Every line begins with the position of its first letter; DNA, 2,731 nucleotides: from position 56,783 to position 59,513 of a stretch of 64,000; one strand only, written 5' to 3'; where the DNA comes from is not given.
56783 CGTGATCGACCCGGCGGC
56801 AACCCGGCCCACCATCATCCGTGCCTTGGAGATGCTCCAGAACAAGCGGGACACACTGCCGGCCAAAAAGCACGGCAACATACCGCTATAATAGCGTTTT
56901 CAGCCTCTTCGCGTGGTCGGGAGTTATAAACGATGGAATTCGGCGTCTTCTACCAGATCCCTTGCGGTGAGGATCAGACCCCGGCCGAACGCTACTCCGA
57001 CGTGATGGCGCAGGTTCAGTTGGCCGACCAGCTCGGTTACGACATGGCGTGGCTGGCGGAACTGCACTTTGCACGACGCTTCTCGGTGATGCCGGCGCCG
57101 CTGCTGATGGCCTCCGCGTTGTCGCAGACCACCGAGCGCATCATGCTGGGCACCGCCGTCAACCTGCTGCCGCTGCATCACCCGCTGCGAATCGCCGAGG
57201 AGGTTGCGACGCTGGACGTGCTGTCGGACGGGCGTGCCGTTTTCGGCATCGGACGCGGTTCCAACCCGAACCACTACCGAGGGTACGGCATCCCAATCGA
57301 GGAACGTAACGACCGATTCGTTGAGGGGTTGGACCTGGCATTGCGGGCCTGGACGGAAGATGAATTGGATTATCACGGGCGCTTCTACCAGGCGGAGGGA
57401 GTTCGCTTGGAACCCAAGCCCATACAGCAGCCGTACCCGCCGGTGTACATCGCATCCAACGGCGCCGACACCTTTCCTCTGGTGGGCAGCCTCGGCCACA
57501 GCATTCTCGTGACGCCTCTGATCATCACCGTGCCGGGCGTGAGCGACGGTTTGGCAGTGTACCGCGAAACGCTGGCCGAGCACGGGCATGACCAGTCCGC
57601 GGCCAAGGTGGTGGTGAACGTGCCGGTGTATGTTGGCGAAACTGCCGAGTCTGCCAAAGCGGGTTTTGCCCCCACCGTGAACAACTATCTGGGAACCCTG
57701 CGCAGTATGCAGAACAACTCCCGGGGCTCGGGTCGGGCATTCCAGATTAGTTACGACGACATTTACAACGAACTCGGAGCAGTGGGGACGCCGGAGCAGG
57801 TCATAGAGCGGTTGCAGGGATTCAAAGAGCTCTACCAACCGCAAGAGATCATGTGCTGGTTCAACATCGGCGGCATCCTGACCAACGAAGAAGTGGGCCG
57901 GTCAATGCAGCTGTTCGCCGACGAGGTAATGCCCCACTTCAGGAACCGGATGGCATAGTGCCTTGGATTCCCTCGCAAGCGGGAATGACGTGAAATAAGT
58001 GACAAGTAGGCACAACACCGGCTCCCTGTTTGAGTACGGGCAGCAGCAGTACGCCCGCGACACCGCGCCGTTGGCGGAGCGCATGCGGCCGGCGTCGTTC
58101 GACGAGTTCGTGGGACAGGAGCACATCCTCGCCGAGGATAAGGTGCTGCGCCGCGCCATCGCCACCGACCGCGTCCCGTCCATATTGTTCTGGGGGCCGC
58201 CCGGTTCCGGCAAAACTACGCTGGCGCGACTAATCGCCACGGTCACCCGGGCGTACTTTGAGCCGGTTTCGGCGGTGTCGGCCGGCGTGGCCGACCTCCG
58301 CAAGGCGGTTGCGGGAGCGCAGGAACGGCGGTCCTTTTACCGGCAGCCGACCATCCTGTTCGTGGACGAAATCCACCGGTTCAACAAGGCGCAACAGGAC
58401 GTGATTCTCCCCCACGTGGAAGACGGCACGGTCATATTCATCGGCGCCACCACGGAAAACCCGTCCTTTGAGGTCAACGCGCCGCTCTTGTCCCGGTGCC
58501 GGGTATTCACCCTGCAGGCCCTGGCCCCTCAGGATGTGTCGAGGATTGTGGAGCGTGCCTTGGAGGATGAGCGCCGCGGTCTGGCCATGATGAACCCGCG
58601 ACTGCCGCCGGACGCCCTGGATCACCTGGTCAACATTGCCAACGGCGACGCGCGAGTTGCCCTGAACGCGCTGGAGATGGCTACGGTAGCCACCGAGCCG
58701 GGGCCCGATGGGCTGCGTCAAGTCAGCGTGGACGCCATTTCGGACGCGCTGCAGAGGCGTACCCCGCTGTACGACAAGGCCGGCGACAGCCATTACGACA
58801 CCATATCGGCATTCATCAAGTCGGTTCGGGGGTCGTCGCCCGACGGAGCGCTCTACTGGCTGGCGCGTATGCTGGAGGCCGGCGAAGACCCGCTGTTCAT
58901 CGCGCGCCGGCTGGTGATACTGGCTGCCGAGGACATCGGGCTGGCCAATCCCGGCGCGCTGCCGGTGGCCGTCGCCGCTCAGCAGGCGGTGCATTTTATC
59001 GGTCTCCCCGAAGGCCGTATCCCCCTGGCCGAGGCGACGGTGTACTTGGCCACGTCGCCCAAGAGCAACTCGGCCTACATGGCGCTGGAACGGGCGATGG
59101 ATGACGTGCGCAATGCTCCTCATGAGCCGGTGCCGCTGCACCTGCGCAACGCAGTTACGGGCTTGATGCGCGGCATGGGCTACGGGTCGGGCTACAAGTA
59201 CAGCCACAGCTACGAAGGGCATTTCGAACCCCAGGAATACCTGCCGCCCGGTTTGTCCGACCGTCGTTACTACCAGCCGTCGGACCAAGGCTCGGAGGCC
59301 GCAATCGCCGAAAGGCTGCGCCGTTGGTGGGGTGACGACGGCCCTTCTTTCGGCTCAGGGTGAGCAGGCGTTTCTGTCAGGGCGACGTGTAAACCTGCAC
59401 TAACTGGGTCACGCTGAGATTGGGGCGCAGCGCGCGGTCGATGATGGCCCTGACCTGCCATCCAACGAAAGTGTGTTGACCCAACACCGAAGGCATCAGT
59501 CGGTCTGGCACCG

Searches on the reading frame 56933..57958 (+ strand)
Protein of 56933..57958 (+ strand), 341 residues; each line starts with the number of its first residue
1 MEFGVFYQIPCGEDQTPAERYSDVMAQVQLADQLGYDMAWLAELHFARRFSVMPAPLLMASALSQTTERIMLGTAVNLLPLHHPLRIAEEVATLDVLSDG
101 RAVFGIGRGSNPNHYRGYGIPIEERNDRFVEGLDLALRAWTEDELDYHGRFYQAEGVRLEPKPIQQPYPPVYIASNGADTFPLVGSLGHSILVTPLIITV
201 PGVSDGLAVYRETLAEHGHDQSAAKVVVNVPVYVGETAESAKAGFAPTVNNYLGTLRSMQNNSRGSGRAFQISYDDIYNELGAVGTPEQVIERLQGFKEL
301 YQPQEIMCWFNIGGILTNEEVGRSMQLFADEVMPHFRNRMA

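Call 73: search_protein_families(library=pfam, proteins=[window:56933-57958:+], max_evalue=0.00001)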
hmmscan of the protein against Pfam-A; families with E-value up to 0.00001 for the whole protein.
window:56933-57958:+ (341 aa): 1 family
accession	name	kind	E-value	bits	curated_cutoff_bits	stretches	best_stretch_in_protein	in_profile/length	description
PF00296.26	Bac_luciferase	-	3.2e-71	240.7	27.9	1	1-300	1-310/314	Luciferase-like monooxygenase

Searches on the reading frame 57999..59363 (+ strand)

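Call 73: search_protein_families(library=pfam, proteins=[window:57999-59363:+], max_evalue=0.00001)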
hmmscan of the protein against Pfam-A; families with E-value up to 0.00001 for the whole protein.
window:57999-59363:+ (454 aa): 6 families
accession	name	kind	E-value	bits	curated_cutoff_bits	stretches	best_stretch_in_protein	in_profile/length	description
PF12002.13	MgsA_C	-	1e-70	237.4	27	1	278-444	1-167/167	MgsA AAA+ ATPase C terminal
PF16193.11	AAA_assoc_2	-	3.9e-26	91.5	34.3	1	201-277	6-81/81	AAA C-terminal domain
PF00004.35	AAA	-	1.6e-15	58.1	21.2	1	62-169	1-125/131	ATPase family associated with various cellular activities (AAA)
PF05496.18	RuvB_N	-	1.8e-15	57.5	27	1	29-158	1-127/159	Holliday junction DNA helicase RuvB P-loop domain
PF13191.12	AAA_16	-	1.5e-06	29.2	32.6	0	37-85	2-51/167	AAA ATPase domain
PF07728.20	AAA_5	-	6.9e-06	26.5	22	0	62-148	2-98/139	AAA domain (dynein-related subfamily)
